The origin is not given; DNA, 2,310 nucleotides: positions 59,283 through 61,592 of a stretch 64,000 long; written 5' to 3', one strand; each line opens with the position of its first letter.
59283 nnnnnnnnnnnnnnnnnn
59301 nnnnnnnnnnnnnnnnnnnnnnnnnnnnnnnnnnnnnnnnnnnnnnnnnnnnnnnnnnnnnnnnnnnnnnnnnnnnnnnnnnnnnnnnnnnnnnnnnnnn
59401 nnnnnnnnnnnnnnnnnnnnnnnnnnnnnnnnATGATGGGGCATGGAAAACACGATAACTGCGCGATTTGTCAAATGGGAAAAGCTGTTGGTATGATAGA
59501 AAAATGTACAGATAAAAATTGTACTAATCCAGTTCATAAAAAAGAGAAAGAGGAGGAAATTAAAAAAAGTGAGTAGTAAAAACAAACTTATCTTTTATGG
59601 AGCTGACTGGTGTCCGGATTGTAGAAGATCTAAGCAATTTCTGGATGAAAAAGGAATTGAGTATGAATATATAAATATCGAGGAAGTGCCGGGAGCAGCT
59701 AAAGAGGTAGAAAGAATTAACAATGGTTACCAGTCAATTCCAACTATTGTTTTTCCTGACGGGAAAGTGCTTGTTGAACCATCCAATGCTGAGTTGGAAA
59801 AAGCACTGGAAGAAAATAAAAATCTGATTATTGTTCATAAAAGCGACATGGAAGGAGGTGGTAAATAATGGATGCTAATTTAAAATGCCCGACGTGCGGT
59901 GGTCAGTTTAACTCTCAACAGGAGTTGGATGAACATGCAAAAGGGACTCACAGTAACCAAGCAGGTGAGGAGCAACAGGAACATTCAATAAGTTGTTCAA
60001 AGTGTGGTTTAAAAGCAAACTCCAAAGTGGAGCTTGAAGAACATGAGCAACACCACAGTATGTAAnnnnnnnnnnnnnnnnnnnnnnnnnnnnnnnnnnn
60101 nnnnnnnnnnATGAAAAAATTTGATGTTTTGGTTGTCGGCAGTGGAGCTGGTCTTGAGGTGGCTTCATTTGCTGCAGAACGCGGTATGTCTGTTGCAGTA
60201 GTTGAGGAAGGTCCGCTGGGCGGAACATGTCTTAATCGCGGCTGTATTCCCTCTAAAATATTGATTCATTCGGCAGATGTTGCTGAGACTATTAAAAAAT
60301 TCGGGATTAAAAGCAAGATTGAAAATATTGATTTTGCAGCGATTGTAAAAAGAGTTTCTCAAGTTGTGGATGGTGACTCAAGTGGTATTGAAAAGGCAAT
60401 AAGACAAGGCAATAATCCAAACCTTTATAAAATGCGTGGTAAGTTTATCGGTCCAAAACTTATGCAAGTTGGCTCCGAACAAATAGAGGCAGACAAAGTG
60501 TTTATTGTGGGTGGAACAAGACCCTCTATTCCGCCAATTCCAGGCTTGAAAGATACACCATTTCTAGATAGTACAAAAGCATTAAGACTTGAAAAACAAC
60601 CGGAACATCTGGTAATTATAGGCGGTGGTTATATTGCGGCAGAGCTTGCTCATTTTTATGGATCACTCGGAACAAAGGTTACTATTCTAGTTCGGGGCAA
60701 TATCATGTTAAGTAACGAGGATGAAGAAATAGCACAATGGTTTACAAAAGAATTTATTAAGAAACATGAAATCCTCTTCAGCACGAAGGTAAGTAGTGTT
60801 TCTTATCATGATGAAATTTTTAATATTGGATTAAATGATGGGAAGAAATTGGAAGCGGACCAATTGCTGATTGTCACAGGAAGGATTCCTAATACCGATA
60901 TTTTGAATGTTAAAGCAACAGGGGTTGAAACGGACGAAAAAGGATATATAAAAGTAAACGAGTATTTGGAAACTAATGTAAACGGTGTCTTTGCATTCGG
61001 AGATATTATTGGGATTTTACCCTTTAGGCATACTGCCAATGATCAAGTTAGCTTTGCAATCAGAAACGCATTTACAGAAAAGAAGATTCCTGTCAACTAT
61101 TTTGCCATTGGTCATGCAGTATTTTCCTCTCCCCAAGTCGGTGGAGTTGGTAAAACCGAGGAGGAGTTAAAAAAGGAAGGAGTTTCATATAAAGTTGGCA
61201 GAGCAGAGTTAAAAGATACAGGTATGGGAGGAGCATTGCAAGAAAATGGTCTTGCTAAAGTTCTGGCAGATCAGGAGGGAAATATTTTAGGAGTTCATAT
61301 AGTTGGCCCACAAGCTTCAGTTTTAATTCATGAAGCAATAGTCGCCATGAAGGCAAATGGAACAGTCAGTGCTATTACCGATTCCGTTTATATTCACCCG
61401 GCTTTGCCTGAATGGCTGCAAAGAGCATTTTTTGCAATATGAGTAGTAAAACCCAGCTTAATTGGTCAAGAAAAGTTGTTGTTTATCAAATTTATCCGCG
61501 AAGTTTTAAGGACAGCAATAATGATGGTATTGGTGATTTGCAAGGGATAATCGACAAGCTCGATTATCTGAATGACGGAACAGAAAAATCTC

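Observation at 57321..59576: Two paralogous unannotated Cys/His-rich micro-ORFs wired into thiol-redox operons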

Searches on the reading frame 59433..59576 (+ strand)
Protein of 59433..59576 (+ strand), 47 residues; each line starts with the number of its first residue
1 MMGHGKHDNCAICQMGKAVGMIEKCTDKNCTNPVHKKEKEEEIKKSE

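Call 5: search_protein_families(library=pfam, max_evalue=1, proteins=[window:59433-59576:+])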
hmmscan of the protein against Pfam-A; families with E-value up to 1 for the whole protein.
window:59433-59576:+ (47 aa): 2 families
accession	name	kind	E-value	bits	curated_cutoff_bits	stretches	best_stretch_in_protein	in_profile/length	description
PF13771.12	zf-HC5HC2H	-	0.013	16.2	29.1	1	6-36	36-64/91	PHD-like zinc-binding domain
PF09889.16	DUF2116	-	0.3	11.5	26.8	1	6-40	2-34/59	Probable treble clef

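Call 6: search_protein_families(library=ncbifam, max_evalue=1, proteins=[window:59433-59576:+])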
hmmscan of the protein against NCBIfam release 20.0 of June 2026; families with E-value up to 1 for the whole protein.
window:59433-59576:+ (47 aa): 0 families

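Call 21: predict_structure(alignment_id=A4)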
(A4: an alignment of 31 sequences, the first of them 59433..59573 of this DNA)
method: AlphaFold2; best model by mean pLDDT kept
length: 47 residues; sequences in the alignment: 31
mean_pLDDT: 67.7   pTM: 0.31
mean pLDDT of the five models: 67.7, 64.0, 62.7, 61.0, 60.0
residues with pLDDT >= 90: 0; 70-90: 22; 50-70: 24; < 50: 1
segments of 3 or more residues with pLDDT < 50: none
pLDDT, mean of each block of 10 residues (from residue 1): 54 72 72 70 70
secondary structure, 60 per line:
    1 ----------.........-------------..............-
elements in order: H11-19 H33-46

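Call 41: find_related_loci(query=A5, collection=metagenome_contigs, flank=5000)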
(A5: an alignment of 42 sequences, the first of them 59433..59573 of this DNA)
Query A5 (47 aa) in metagenome_contigs; peptide patterns used: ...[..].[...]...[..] (x = any residue, [..] = any of these).
109 stretches matched a pattern; 28 encode a relative of the query (tblastn E <= 1e-3); 28 distinct loci.
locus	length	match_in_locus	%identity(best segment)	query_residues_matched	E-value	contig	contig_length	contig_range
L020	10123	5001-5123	88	1-41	2e-22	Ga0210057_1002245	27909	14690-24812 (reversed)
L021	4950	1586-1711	81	1-42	7e-21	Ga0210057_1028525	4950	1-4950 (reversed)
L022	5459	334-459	76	1-42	6e-20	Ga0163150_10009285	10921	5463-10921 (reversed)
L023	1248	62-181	83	1-40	2e-19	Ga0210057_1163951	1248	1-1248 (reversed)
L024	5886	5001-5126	79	1-42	2e-19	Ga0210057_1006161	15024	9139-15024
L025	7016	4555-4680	79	1-42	4e-19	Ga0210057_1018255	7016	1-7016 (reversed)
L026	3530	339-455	77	1-39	2e-18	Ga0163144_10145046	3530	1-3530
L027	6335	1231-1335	83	1-35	4e-18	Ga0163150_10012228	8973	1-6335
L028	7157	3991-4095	83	1-35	1e-17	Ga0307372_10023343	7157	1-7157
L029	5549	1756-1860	83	1-35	1e-17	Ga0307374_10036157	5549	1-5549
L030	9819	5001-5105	83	1-35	3e-17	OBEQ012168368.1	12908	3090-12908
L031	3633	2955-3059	83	1-35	2e-17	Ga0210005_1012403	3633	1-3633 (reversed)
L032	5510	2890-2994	83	1-35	2e-17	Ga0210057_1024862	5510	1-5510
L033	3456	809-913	77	1-35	6e-16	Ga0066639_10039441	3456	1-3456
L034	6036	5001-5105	77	1-35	6e-16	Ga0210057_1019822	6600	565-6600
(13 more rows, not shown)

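Call 60: list_cluster_members(proteins=[window:59433-59573:+, window:58797-59414:+, window:59569-59865:+, window:59868-60062:+])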
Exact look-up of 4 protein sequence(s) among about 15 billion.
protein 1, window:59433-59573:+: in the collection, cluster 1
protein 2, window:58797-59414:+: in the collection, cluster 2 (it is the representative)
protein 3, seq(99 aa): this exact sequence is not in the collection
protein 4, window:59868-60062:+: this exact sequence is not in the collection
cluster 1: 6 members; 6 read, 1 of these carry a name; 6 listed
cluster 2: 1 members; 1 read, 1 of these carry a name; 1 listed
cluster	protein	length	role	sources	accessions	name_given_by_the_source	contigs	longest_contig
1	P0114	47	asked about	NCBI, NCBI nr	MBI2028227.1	MAG: hypothetical protein HYT07_01325 [Candidatus Levybacteria bacterium] | hypothetical protein [Candidatus Levybacteria bacterium]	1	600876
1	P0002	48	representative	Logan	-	-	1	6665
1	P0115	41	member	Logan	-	-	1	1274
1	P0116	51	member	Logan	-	-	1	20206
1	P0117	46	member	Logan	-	-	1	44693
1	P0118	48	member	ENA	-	-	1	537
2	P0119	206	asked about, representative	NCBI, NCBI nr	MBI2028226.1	MAG: LUD domain-containing protein [Candidatus Levybacteria bacterium] | LUD domain-containing protein [Candidatus Levybacteria bacterium]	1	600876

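Call 61: search_protein_families(library=pfam, alignment_id=A5, max_evalue=10)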
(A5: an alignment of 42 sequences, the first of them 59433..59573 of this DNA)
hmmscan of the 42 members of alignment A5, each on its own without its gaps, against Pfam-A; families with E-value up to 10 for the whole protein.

A. member 1, window:59433-59573:+ (47 aa): 2 families
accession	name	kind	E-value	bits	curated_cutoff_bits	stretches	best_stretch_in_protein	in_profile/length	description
PF13771.12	zf-HC5HC2H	-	0.013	16.2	29.1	1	6-36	36-64/91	PHD-like zinc-binding domain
PF09889.16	DUF2116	-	0.3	11.5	26.8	1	6-40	2-34/59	Probable treble clef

B. families by the number of members that match (of 42 scanned): 7 families
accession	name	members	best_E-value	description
PF09889.16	DUF2116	19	0.0058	Probable treble clef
PF13771.12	zf-HC5HC2H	9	0.0058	PHD-like zinc-binding domain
PF05730.16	CFEM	2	0.028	CFEM domain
PF02810.21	SEC-C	1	7e-07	SEC-C motif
PF17525.8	DUF5447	1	0.028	Lysogeny maintenance protein PflM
PF11403.13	Metallothio_yeast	1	0.076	Yeast metallothionein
PF11240.13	DUF3042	1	0.48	Protein of unknown function (DUF3042)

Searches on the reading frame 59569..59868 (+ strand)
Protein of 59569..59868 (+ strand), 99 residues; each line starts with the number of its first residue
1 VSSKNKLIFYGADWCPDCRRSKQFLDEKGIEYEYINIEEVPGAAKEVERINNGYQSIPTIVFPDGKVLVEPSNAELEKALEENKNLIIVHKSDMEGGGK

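Call 5: search_protein_families(library=pfam, max_evalue=1, proteins=[window:59569-59868:+])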
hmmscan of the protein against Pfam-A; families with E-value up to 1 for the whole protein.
window:59569-59868:+ (99 aa): 10 families
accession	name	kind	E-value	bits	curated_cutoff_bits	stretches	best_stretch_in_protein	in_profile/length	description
PF00462.30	Glutaredoxin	-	3.7e-13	49.9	22.9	1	9-66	3-58/60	Glutaredoxin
PF13409.12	GST_N_2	-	1.2e-06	29.4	25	1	14-70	1-59/70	Glutathione S-transferase, N-terminal domain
PF13417.12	GST_N_3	-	1.5e-06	28.9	22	1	10-70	2-59/75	Glutathione S-transferase, N-terminal domain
PF13098.12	Thioredoxin_2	-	7.3e-06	26.7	27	1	4-66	6-85/104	Thioredoxin-like domain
PF00085.26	Thioredoxin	-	0.00021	21.7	23.5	1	3-80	18-97/103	Thioredoxin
PF14595.12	Thioredoxin_9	-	0.0003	21.1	25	1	4-66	42-107/129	Thioredoxin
PF13899.12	Thioredoxin_7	-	0.00065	20.2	27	1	7-24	21-38/83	Thioredoxin-like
PF02798.26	GST_N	-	0.037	14.8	20.9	1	15-70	11-66/76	Glutathione S-transferase, N-terminal domain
PF05768.20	Glrx-like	-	0.072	13.9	26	1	6-64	1-57/77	Glutaredoxin-like domain (DUF836)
PF11287.13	DUF3088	-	0.079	13.3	26.4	1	14-75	22-86/112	Protein of unknown function (DUF3088)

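Call 6: search_protein_families(library=ncbifam, max_evalue=1, proteins=[window:59569-59868:+])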
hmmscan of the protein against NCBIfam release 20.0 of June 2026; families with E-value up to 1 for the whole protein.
window:59569-59868:+ (99 aa): 21 families
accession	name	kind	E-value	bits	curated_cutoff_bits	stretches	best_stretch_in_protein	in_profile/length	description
TIGR02200.1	GlrX_actino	hypoth_equivalog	8.6e-23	80.6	89.5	1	9-81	4-76/77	mycoredoxin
TIGR02196.1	GlrX_YruB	hypoth_equivalog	1.1e-13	51.5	88.55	1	9-81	4-74/74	glutaredoxin-like protein, YruB-family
NF041212.1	Uxx_star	subfamily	5.4e-12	45.8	66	1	8-69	2-62/70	Uxx-star family glutaredoxin-like (seleno)protein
TIGR02194.1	GlrX_NrdH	subfamily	1.4e-09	38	85.75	1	10-64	4-56/72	glutaredoxin-like protein NrdH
NF045501.1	HUGP_GUXX-star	exception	2.1e-09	37.3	325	1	4-68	164-227/236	HUGP/GUXX-star fusion selenoprotein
TIGR02181.1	GRX_bact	equivalog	4.4e-08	33.3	90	1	9-63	3-57/80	glutaredoxin 3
NF041114.2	gluta_UXX_star_1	equivalog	9.7e-07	28.9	72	1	8-67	2-60/70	UXX-star selenoprotein family 1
NF041211.1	gluta_UXX_star_2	equivalog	1.3e-06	28.3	100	1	8-64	2-58/71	UXX-star (seleno)protein family 2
NF007657.0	PRK10329.1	equivalog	1.6e-06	28.1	131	1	7-61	3-55/81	glutaredoxin-like protein NrdH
NF047338.1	gluta_UXX_star_3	exception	2.8e-05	24.1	97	1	8-71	2-64/70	UXX-star (seleno)protein family 3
NF007923.0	PRK10638.1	equivalog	5.5e-05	23.1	129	1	9-61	6-57/83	glutaredoxin 3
TIGR02190.1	GlrX-dom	hypoth_equivalog_domain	6.1e-05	22.9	99.3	1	11-68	14-68/79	glutaredoxin-family domain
TIGR01617.1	arsC_related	subfamily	0.00015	22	75.05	1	9-45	3-39/117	Spx/MgsR family RNA polymerase-binding regulatory protein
TIGR01068.1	thioredoxin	equivalog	0.00015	21.9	96.8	1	4-78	15-91/101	thioredoxin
NF009210.0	PRK12559.1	equivalog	0.012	15.7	159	1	8-50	3-45/131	transcriptional regulator SpxA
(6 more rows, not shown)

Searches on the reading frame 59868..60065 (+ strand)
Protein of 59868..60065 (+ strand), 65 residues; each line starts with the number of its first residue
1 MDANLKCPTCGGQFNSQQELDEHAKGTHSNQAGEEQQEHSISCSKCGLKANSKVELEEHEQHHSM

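Call 5: search_protein_families(library=pfam, max_evalue=1, proteins=[window:59868-60065:+])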
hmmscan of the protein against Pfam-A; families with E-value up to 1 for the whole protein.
window:59868-60065:+ (65 aa): 42 families (the best 25 are shown)
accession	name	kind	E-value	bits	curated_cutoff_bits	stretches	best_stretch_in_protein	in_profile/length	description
PF13894.12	zf-C2H2_4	-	1.1e-06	29.3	27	2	6-28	2-24/24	C2H2-type zinc finger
PF00096.32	zf-C2H2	-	4.7e-06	27.2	25.2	2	6-28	2-23/23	Zinc finger, C2H2 type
PF16622.11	zf-C2H2_11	-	0.0001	22.4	27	2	40-59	4-23/29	zinc-finger C2H2-type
PF24560.1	zf-C2H2_OTU1_C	-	0.00043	20.4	27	1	4-28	4-28/35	Ubiquitin thioesterase OTU1, C-terminal C2H2-type zinc finger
PF13912.12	zf-C2H2_6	-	0.00049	20.5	25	1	6-25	3-22/27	C2H2-type zinc finger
PF18868.7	zf-C2H2_3rep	-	0.0013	19.9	30.8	1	5-32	33-60/126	Zinc finger C2H2-type, 3 repeats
PF23783.1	Zn_ribbon_TiaS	-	0.0015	18.6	27.3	1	43-57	22-36/41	TiaS C-terminal zinc ribbon domain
PF17981.7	ADD_ATRX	-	0.002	18.4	25.7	0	31-51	2-22/56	Cysteine Rich ADD domain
PF24042.1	DUF7351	-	0.0036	17.5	31.2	1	7-56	69-110/177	Domain of unknown function (DUF7351)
PF16293.11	zf-C2H2_9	-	0.0056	17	29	1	7-24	4-21/59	C2H2 type zinc-finger (1 copy)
PF12171.14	zf-C2H2_jaz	-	0.012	16.2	22.6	1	5-26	2-23/27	Zinc-finger double-stranded RNA-binding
PF24460.1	DUF7575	-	0.013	15.2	28.5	1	5-15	4-14/28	Domain of unknown function (DUF7575)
PF13248.11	Zn_ribbon_3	-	0.016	15.1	27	0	41-48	17-24/26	zinc-ribbon domain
PF08271.17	Zn_Ribbon_TF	-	0.018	15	29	0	41-49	20-28/43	TFIIB zinc-binding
PF13453.11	Zn_ribbon_TFIIB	-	0.022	14.6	22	1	6-21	21-36/41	Transcription factor zinc-finger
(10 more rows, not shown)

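Call 6: search_protein_families(library=ncbifam, max_evalue=1, proteins=[window:59868-60065:+])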
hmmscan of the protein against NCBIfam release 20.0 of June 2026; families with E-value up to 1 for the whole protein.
window:59868-60065:+ (65 aa): 14 families
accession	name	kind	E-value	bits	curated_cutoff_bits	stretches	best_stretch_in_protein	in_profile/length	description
NF047912.1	ECs_2282_CxxC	subfamily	0.00015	21.6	37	1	4-62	2-48/60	ECs_2282 family putative zinc-binding protein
NF033497.1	rubre_like_arch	subfamily_domain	0.006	16.3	32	1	2-14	14-26/34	rubrerythrin-like domain-containing protein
NF038384.1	zinc_YnfU_fam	subfamily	0.013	15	36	1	3-18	37-52/52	YnfU family zinc-binding protein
NF041591.1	CxxC_VVA0879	subfamily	0.014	15.4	37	1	2-24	19-41/101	VVA0879 family protein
TIGR03655.1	anti_R_Lar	subfamily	0.018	15.4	39.6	1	6-58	3-42/55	Lar family restriction alleviation protein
NF041197.2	CxxC_Se_CxxC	equivalog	0.03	14.5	40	1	3-18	17-32/53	dual CXXC motif small (seleno)protein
TIGR00310.1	ZPR1_znf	domain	0.035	13.4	78.3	1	6-62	2-52/192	ZPR1 zinc finger domain-containing protein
NF003214.0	PRK04179.1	equivalog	0.036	14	71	1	25-50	3-27/62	50S ribosomal protein L37e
TIGR02605.1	CxxC_CxxC_SSSS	subfamily_domain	0.11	12.6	31.3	1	6-49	7-49/52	FmdB family zinc ribbon protein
NF011482.0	PRK14892.1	equivalog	0.11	12.4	109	1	5-54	22-56/101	putative transcription elongation factor Elf1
TIGR03829.1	YokU_near_AblA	hypoth_equivalog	0.16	12.3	90.85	1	30-61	25-56/89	YokU family protein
NF047723.1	TransFacS4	equivalog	0.24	11.9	120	1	37-63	14-42/90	transcription factor S4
NF045720.1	rubredox_RCKP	subfamily_domain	0.28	10.8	45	0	6-13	21-28/34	RCKP-type rubredoxin-like domain-containing protein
TIGR04165.1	methano_modCys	hypoth_equivalog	0.66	10.3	60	1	4-47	7-43/50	TIGR04165 family Cys-rich peptide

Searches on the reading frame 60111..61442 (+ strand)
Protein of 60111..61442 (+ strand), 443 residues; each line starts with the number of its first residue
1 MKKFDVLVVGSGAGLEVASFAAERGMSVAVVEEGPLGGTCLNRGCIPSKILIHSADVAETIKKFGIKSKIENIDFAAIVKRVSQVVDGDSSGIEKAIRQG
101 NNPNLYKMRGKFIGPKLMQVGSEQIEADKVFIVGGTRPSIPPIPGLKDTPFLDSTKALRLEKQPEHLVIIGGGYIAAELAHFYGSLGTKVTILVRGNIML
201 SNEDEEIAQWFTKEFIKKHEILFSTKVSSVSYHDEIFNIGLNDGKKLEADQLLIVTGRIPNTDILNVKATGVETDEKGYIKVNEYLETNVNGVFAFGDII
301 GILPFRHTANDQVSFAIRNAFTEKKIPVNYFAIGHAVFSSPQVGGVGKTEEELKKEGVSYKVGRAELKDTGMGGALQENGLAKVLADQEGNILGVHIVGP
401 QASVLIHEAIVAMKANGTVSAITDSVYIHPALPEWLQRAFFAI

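Call 5: search_protein_families(library=pfam, max_evalue=1, proteins=[window:60111-61442:+])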
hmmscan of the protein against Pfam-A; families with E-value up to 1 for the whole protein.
window:60111-61442:+ (443 aa): 15 families
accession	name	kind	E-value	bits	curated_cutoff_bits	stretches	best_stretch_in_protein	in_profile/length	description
PF07992.20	Pyr_redox_2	-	3.4e-60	204.4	26.1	1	4-312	1-290/291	Pyridine nucleotide-disulphide oxidoreductase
PF02852.28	Pyr_redox_dim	-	2.6e-25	89.2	25.3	1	336-439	4-109/110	Pyridine nucleotide-disulphide oxidoreductase, dimerisation domain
PF00070.33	Pyr_redox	-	8.2e-20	71.6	22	2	166-235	1-71/82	Pyridine nucleotide-disulphide oxidoreductase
PF13738.12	Pyr_redox_3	-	2.8e-16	60.1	30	1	122-297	120-305/305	Pyridine nucleotide-disulphide oxidoreductase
PF00890.30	FAD_binding_2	-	0.00013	21.7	20.4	1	5-37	1-35/414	FAD binding domain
PF13434.12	Lys_Orn_oxgnase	-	0.00015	21.5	21.3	1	122-196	143-222/339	L-lysine 6-monooxygenase/L-ornithine 5-monooxygenase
PF03486.20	HI0933_like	-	0.00038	20.4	50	1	174-258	77-164/244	HI0933-like protein Rossmann domain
PF01262.27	AlaDh_PNT_C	-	0.0015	18.4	23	0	163-197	27-61/214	Alanine dehydrogenase/PNT, C-terminal domain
PF13241.12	NAD_binding_7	-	0.01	16.8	22.1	1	163-215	6-55/104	Putative NAD(P)-binding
PF01266.30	DAO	-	0.012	15.6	27.9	1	5-39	1-38/353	FAD dependent oxidoreductase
PF12831.13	FAD_oxidored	-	0.018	14.8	27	1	5-41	1-39/416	FAD dependent oxidoreductase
PF02737.24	3HCDH_N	-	0.022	15.1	22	0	168-221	3-55/180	3-hydroxyacyl-CoA dehydrogenase, NAD binding domain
PF01593.30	Amino_oxidase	-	0.06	13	19.8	1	208-259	211-256/443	Flavin containing amine oxidoreductase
PF13478.12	XdhC_C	-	0.19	12.7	29.7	0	167-195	1-29/125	XdhC Rossmann domain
PF09956.15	Phage_cement_2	-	0.54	11.1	24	0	286-352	15-81/103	Phage cement protein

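Call 6: search_protein_families(library=ncbifam, max_evalue=1, proteins=[window:60111-61442:+])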
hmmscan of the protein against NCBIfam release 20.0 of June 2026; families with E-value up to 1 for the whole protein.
window:60111-61442:+ (443 aa): 88 families (the best 25 are shown)
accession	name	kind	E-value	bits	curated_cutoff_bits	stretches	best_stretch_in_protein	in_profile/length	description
NF004946.0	PRK06292.2-4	subfamily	1.3e-147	492.5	634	1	1-440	1-467/487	dihydrolipoyl dehydrogenase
NF004947.0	PRK06292.2-5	equivalog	9e-136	453.5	592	1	1-441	1-456/474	dihydrolipoyl dehydrogenase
NF004944.0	PRK06292.2-2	equivalog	2.8e-117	392.2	619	1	1-439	1-448/460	dihydrolipoyl dehydrogenase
NF005884.0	PRK07846.1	equivalog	5e-116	388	501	1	1-441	1-449/454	mycothione reductase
TIGR01350.1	lipoamide_DH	equivalog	7.4e-105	351.3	408.8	1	3-440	1-451/461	dihydrolipoyl dehydrogenase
TIGR03452.1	mycothione_red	equivalog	4.6e-103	345.5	635.65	1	3-441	2-450/452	mycothione reductase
TIGR02053.1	MerA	equivalog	9.6e-99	331.4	454.45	1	4-439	1-449/465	mercury(II) reductase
NF004992.0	PRK06370.1-4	equivalog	8.6e-93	311.3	629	1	1-436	2-448/459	FAD-containing oxidoreductase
NF004776.0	PRK06116.1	equivalog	2.3e-87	293.9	480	1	1-434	2-444/450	glutathione-disulfide reductase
NF003585.0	PRK05249.1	equivalog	1.7e-82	277.5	465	1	2-437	5-451/464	Si-specific NAD(P)(+) transhydrogenase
NF004991.0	PRK06370.1-3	subfamily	1.5e-78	264.6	620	1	2-438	34-482/509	FAD-containing oxidoreductase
NF004945.0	PRK06292.2-3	equivalog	1.7e-75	254.7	494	1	1-436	1-445/457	dihydrolipoyl dehydrogenase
NF004990.0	PRK06370.1-1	equivalog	3.4e-75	253.5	842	1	2-435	3-447/459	FAD-containing oxidoreductase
TIGR01424.1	gluta_reduc_2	equivalog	4.6e-75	252.9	606.05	1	4-434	3-440/446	glutathione-disulfide reductase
NF010311.1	PRK13748.1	subfamily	5.5e-74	250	600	1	3-428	97-533/560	mercury(II) reductase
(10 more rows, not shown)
